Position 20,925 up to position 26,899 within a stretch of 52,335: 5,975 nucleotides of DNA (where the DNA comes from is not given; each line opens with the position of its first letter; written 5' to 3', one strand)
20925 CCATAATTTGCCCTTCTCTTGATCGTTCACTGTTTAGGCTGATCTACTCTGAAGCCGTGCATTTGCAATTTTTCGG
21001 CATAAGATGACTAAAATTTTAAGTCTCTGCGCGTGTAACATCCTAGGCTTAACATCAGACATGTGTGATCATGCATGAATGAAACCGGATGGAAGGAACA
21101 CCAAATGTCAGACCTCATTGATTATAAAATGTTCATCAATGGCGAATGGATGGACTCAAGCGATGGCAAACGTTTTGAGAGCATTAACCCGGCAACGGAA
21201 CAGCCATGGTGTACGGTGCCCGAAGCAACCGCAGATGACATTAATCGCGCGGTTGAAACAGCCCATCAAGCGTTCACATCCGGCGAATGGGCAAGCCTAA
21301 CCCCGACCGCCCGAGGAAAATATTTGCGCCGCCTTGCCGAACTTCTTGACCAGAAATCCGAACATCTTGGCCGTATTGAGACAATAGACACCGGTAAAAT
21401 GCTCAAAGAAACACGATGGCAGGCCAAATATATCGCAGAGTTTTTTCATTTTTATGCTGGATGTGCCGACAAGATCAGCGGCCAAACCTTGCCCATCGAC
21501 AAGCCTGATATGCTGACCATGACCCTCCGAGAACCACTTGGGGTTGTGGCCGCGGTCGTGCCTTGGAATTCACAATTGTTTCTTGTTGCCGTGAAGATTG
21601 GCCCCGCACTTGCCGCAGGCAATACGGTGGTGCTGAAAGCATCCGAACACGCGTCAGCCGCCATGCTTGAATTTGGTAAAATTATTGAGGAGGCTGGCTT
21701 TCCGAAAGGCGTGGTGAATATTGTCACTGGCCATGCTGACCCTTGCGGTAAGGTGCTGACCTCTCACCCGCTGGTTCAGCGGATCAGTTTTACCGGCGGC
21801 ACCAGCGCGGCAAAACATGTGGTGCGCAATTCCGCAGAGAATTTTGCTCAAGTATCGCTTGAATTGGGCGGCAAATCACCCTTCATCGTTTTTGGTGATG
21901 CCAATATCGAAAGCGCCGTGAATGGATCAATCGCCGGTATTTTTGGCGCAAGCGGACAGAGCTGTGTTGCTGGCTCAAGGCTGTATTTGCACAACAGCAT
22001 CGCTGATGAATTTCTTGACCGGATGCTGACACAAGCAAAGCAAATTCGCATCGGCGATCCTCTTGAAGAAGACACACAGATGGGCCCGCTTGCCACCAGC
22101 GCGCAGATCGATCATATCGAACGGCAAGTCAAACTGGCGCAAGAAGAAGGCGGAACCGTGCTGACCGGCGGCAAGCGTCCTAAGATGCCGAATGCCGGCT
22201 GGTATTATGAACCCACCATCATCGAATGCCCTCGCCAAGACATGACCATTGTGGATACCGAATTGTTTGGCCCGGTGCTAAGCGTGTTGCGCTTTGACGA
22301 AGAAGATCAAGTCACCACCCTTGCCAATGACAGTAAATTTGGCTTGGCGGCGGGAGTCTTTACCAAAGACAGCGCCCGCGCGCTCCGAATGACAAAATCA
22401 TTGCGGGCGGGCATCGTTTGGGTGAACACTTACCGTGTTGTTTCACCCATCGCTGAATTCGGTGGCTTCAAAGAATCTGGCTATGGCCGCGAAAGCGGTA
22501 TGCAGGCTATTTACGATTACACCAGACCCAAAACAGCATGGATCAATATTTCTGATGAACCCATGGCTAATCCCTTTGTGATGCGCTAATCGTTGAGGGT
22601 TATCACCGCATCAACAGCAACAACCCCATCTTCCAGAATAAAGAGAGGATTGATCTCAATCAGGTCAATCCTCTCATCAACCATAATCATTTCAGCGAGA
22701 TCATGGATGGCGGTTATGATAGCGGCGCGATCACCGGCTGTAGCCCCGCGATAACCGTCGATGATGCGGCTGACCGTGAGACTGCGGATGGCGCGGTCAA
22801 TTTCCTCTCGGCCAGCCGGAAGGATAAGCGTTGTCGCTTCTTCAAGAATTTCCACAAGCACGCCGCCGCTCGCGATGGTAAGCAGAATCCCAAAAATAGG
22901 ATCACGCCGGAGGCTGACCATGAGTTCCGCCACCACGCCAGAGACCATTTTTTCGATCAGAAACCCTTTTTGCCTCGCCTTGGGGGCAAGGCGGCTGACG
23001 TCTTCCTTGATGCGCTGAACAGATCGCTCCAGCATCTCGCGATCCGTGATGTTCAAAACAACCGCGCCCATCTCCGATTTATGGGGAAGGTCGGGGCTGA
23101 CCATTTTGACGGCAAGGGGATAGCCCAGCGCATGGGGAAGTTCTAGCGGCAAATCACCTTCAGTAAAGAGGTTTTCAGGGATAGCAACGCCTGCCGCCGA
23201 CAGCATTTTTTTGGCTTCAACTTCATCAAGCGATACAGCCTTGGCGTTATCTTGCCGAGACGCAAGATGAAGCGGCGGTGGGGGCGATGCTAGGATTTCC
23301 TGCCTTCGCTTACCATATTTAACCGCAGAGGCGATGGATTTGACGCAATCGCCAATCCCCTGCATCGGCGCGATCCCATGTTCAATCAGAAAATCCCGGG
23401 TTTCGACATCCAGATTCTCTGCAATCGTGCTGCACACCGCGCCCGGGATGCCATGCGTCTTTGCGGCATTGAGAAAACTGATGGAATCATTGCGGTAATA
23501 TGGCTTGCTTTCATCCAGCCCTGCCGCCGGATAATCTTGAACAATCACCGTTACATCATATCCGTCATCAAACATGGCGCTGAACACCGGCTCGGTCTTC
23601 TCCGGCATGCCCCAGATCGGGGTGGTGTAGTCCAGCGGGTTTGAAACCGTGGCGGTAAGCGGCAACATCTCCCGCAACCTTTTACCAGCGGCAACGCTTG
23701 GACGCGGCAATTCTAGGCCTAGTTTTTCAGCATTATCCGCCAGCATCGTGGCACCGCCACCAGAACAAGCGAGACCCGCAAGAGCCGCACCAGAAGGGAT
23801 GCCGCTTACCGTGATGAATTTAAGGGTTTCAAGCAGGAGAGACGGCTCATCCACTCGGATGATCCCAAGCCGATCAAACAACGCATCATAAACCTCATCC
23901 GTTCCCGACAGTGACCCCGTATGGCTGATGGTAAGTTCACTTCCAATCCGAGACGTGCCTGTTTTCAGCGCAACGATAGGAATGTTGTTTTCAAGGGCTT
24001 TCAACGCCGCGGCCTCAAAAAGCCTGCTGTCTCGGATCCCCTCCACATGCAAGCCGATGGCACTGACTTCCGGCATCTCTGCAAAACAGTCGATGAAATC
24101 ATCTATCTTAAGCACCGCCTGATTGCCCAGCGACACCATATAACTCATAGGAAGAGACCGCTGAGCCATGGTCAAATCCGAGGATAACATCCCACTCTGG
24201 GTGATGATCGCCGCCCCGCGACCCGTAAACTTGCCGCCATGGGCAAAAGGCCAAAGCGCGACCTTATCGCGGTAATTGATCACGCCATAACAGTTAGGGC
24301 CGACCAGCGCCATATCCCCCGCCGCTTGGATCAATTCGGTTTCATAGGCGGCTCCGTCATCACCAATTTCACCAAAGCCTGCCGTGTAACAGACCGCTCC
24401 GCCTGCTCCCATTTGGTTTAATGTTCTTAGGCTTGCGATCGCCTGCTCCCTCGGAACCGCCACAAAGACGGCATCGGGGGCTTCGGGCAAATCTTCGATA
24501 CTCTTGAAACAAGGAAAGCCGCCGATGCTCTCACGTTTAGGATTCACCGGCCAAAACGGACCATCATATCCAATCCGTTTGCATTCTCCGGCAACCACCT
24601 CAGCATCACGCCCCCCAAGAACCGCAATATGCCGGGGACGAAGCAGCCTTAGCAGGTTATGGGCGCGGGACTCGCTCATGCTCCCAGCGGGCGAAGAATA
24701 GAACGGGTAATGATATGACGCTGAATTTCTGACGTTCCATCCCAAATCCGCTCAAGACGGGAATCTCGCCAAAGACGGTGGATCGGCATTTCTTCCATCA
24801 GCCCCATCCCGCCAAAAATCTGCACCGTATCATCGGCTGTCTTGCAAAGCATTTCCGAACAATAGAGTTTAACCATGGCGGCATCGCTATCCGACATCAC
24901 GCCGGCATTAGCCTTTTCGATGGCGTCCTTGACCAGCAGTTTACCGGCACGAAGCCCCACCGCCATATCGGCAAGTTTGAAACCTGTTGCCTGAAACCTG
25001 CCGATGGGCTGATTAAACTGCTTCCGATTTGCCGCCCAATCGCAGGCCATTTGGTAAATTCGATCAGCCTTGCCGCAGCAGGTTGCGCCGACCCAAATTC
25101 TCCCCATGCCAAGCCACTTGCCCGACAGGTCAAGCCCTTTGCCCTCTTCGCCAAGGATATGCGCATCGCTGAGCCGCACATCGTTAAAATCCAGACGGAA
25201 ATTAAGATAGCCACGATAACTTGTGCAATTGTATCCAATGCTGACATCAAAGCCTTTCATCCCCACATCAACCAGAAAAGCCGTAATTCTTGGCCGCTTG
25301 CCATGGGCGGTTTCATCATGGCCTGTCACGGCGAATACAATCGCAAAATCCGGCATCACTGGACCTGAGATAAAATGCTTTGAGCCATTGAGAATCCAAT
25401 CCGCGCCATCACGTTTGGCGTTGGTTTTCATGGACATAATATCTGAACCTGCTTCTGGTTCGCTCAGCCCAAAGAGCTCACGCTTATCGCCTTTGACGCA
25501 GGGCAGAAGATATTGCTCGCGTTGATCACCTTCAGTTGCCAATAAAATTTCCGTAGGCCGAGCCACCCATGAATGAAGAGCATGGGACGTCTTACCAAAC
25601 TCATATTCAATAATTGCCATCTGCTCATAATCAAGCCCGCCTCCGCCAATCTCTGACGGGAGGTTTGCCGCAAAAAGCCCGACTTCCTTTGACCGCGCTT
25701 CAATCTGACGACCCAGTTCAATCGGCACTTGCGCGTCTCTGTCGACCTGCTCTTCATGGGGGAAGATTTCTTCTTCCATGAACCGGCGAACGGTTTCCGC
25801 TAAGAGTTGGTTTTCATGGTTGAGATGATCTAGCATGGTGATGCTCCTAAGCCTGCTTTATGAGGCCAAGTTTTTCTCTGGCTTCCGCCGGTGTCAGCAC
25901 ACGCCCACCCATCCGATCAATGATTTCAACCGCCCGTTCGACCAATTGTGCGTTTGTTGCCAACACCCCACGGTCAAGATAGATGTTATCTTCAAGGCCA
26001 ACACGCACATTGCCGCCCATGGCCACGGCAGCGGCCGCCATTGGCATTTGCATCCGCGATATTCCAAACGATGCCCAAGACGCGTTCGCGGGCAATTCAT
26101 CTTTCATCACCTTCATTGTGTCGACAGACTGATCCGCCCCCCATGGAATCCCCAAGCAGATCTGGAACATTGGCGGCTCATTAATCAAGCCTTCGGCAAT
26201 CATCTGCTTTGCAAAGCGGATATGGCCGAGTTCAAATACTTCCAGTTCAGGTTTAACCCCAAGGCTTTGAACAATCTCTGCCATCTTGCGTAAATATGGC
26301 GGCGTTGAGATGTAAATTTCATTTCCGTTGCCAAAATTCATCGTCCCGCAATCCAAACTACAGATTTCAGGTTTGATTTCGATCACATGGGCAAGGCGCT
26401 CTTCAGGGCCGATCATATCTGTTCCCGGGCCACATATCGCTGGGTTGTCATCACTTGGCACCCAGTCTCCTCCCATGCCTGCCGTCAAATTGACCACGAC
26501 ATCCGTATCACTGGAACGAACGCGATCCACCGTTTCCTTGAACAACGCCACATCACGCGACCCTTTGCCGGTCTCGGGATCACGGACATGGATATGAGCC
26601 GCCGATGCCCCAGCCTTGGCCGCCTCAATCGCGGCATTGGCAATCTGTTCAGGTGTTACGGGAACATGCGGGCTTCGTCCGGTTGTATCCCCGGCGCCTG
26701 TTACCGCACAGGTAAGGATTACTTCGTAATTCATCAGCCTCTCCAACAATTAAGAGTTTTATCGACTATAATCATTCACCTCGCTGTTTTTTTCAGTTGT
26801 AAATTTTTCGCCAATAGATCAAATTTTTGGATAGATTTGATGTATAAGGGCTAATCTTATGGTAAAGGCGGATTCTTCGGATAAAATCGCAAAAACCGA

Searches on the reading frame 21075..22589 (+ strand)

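Call 18: search_protein_families(library=pfam, proteins=[window:21075-22589:+], max_evalue=0.00001)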
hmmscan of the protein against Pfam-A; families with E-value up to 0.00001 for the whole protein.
window:21075-22589:+ (504 aa): 1 family
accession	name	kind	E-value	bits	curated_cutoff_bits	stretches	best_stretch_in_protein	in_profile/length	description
PF00171.27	Aldedh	-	3.6e-168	560.3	23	1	25-487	1-460/461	Aldehyde dehydrogenase family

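Call 84: search_protein_families(library=ncbifam, proteins=[window:21075-22589:+], max_evalue=1e-20)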
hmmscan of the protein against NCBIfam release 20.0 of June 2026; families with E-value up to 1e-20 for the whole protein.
window:21075-22589:+ (504 aa): 38 families (the best 25 are shown)
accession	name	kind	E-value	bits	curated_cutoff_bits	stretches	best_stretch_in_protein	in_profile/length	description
TIGR01804.1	BADH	equivalog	1.3e-152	508.5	668.6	1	20-484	1-465/467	betaine-aldehyde dehydrogenase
NF009725.0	PRK13252.1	equivalog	4.4e-141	470.6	593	1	15-494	5-483/488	betaine-aldehyde dehydrogenase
TIGR02299.1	HpaE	equivalog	1.2e-137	459.5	638.35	1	18-493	2-479/488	5-carboxymethyl-2-hydroxymuconate semialdehyde dehydrogenase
NF010000.0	PRK13473.1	subfamily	3.3e-133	444.8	615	1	17-488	3-470/475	aminobutyraldehyde dehydrogenase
NF045735.1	PaDhStyDPseudo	equivalog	2.6e-131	438.6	850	1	17-488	3-479/483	phenylacetaldehyde dehydrogenase StyD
NF045736.1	PaDhStyDRhodo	equivalog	3e-131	438.3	800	1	18-487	4-474/479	phenylacetaldehyde dehydrogenase StyD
NF007352.0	PRK09847.1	equivalog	3.2e-122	408.6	850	1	6-492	9-493/495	aldehyde dehydrogenase PuuC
TIGR01780.1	SSADH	subfamily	5e-122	408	646.35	1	37-484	2-446/448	succinate-semialdehyde dehydrogenase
NF042993.1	AlphKGSA_gudD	equivalog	5e-116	388.3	770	1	17-490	4-480/481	alpha-ketoglutaric semialdehyde dehydrogenase GucD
NF050026.1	AcaldDHExaC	equivalog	2.2e-115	386.2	900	1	16-496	15-499/503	acetaldehyde dehydrogenase ExaC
TIGR03216.1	OH_muco_semi_DH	equivalog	9.1e-114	380.7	693.25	1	18-487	2-476/481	2-hydroxymuconic semialdehyde dehydrogenase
NF007497.0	PRK10090.1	equivalog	5.1e-113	378.4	500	1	12-490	2-477/480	aldehyde dehydrogenase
NF008415.0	PRK11241.1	equivalog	2.6e-112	376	828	1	12-486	6-476/482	NADP-dependent succinate-semialdehyde dehydrogenase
NF040648.1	lactal_redase_Meth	equivalog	5.6e-110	368.5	650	1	19-490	1-462/463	lactaldehyde dehydrogenase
TIGR03374.1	ABALDH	equivalog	9.4e-106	354.4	909.3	1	17-483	2-464/472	aminobutyraldehyde dehydrogenase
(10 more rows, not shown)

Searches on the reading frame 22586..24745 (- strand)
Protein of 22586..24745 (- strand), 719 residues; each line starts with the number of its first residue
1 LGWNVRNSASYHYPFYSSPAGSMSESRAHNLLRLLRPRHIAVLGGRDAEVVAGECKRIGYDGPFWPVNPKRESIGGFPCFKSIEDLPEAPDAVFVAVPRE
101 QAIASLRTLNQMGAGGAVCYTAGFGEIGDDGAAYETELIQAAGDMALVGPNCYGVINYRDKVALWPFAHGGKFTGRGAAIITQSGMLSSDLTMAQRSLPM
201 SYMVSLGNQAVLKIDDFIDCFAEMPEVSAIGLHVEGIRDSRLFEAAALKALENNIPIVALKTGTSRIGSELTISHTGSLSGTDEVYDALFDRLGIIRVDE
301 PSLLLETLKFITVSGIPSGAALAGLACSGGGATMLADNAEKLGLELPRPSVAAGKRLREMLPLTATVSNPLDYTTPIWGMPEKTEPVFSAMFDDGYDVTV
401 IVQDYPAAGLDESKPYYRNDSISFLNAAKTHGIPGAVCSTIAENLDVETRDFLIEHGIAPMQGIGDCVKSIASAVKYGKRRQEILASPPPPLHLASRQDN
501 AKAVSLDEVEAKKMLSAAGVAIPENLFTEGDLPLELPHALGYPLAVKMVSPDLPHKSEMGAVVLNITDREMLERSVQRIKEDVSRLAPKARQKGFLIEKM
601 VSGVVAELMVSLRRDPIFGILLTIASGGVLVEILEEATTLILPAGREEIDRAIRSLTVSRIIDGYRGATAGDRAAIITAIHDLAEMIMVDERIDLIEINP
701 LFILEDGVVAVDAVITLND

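Call 18: search_protein_families(library=pfam, proteins=[window:22586-24745:-], max_evalue=0.00001)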
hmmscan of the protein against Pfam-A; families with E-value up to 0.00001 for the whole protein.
window:22586-24745:- (719 aa): 3 families
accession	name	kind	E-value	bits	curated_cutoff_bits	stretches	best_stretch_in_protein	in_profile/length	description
PF13549.11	ATP-grasp_5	-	1e-48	166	27.6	1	502-717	6-221/221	ATP-grasp domain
PF13607.11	Succ_CoA_lig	-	3.3e-34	118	27.4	1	178-310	4-137/138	Succinyl-CoA ligase like flavodoxin domain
PF13380.12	CoA_binding_2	-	1e-13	52.2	22.8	1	38-157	1-115/116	CoA binding domain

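Call 84: search_protein_families(library=ncbifam, proteins=[window:22586-24745:-], max_evalue=1e-20)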
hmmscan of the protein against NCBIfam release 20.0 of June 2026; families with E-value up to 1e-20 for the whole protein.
window:22586-24745:- (719 aa): 4 families
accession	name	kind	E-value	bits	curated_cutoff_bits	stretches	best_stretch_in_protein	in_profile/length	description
NF045492.1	HydPropCoALig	equivalog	1.6e-72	245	1300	2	51-375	273-602/700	3-hydroxypropionate--CoA ligase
NF045494.1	AcCoALig_Archglob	equivalog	9.6e-72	242.3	1200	2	29-377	216-566/665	acetate--CoA ligase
TIGR02717.1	AcCoA-syn-alpha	equivalog_domain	5.1e-71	239.7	567.15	1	33-476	3-445/447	acetate--CoA ligase alpha subunit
NF045493.1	HydDutCoALig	equivalog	8.6e-70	236.1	1300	2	34-372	6-352/698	4-hydroxybutyrate--CoA ligase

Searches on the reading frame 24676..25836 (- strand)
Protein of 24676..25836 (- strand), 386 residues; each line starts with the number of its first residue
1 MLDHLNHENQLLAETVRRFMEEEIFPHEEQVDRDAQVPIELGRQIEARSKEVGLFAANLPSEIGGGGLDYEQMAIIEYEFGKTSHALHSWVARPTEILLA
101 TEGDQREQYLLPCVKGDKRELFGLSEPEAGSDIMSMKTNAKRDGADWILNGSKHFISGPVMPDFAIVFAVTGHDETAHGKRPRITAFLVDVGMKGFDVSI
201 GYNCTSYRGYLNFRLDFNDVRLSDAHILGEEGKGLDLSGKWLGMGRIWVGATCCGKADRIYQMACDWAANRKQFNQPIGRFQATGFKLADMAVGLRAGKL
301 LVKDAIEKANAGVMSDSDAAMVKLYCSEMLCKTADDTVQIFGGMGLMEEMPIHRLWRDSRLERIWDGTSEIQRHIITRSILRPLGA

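Call 18: search_protein_families(library=pfam, proteins=[window:24676-25836:-], max_evalue=0.00001)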
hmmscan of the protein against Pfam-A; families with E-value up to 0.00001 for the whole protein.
window:24676-25836:- (386 aa): 4 families
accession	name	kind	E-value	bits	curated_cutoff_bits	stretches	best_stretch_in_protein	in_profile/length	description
PF00441.29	Acyl-CoA_dh_1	-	1.8e-43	148.7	22.4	1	232-381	1-150/150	Acyl-CoA dehydrogenase, C-terminal domain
PF02770.24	Acyl-CoA_dh_M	-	2.2e-17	63.4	33.3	1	122-220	2-97/97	Acyl-CoA dehydrogenase, middle domain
PF02771.21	Acyl-CoA_dh_N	-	8.2e-16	58.8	22.9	1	7-117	2-113/113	Acyl-CoA dehydrogenase, N-terminal domain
PF08028.16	Acyl-CoA_dh_2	-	1.5e-14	54.8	22.7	1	247-361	1-125/134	Acyl-CoA dehydrogenase, C-terminal domain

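Call 84: search_protein_families(library=ncbifam, proteins=[window:24676-25836:-], max_evalue=1e-20)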
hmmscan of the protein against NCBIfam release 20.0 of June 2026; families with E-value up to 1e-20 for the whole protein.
window:24676-25836:- (386 aa): 11 families
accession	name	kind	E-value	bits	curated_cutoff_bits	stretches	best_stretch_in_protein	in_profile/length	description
NF042972.1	AcrlCoAredClosAcrC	equivalog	1.9e-65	221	640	1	4-382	4-378/378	acryloyl-CoA reductase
NF058590.1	AcCoDHFadEBacil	equivalog_domain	8.4e-60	202.9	600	1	4-382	20-412/586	acyl-CoA dehydrogenase FadE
NF053553.1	prodigi_MBC_PigA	equivalog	4.3e-52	177.5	500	1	4-380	4-379/381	prodigiosin MBC biosynthesis dehydrogenase PigA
NF042439.1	SulpropCoADesulf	equivalog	1.5e-51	175.3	600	1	15-381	3-371/379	3-sulfinopropanoyl-CoA desulfinase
NF045652.1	ProlPCPDhRedW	equivalog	7.5e-49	166.5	650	1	8-380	3-373/376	L-prolyl-[peptidyl-carrier protein] dehydrogenase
NF045552.1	GlutCoADH_Des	equivalog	1.1e-48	166.4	470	1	4-378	4-377/387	glutaryl-CoA dehydrogenase Acd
NF043006.1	CyhCrbnylCoADH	equivalog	1.1e-48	166.1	650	1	6-381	5-376/380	cyclohexane-1-carbonyl-CoA dehydrogenase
NF008997.0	PRK12341.1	equivalog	1.5e-48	165.8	537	1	5-382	5-378/382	acyl-CoA dehydrogenase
NF002885.1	PRK03354.1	equivalog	3.4e-46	158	540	1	4-382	4-375/378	crotonobetainyl-CoA dehydrogenase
TIGR03207.1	cyc_hxne_CoA_dh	equivalog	1.8e-41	142.1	575.35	1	5-379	1-370/372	cyclohexanecarboxyl-CoA dehydrogenase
NF052270.1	Staph_DH_FadE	equivalog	3.9e-33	114.8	600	1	96-380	116-393/400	acyl-CoA dehydrogenase FadE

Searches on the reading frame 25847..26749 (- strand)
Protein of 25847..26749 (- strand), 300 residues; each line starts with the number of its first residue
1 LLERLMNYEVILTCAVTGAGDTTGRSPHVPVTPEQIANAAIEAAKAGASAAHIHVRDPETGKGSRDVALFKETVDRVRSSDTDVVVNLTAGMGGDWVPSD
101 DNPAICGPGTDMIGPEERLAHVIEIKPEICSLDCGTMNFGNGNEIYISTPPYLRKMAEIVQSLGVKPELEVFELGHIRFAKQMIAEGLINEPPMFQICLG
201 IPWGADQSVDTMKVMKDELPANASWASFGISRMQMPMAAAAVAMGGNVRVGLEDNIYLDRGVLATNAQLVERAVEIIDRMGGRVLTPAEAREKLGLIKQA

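Call 18: search_protein_families(library=pfam, proteins=[window:25847-26749:-], max_evalue=0.00001)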
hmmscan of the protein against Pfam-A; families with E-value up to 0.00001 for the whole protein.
window:25847-26749:- (300 aa): 1 family
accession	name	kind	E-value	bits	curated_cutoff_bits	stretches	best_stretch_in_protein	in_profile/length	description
PF05853.18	BKACE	-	7e-103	344.2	24.8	1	10-296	2-274/274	beta-keto acid cleavage enzyme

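Call 84: search_protein_families(library=ncbifam, proteins=[window:25847-26749:-], max_evalue=1e-20)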
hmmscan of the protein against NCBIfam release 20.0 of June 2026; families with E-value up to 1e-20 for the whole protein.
window:25847-26749:- (300 aa): 4 families
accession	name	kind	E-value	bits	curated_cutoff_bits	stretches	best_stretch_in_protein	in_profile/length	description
NF052387.1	Lys_ferment_KCE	equivalog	1.8e-77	260.3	382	1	10-296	2-267/267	3-keto-5-aminohexanoate cleavage enzyme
NF053538.1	DixhxACActTsKce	equivalog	7.5e-63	212.4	430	2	145-296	146-302/310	3,5-dioxohexanoate:acetyl-CoA acetone transferase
NF052389.1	Lys_KAL_CLE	exception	2.6e-59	201.1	725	1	9-297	170-437/440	bifunctional 3-aminobutyryl-CoA ammonia lyase/3-keto-5-aminohexanoate cleavage enzyme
NF053568.1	3OXCoAcCUPNH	equivalog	5.3e-52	176.8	350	1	120-296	94-272/274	3-oxoadipate:acetyl-CoA acetyltransferase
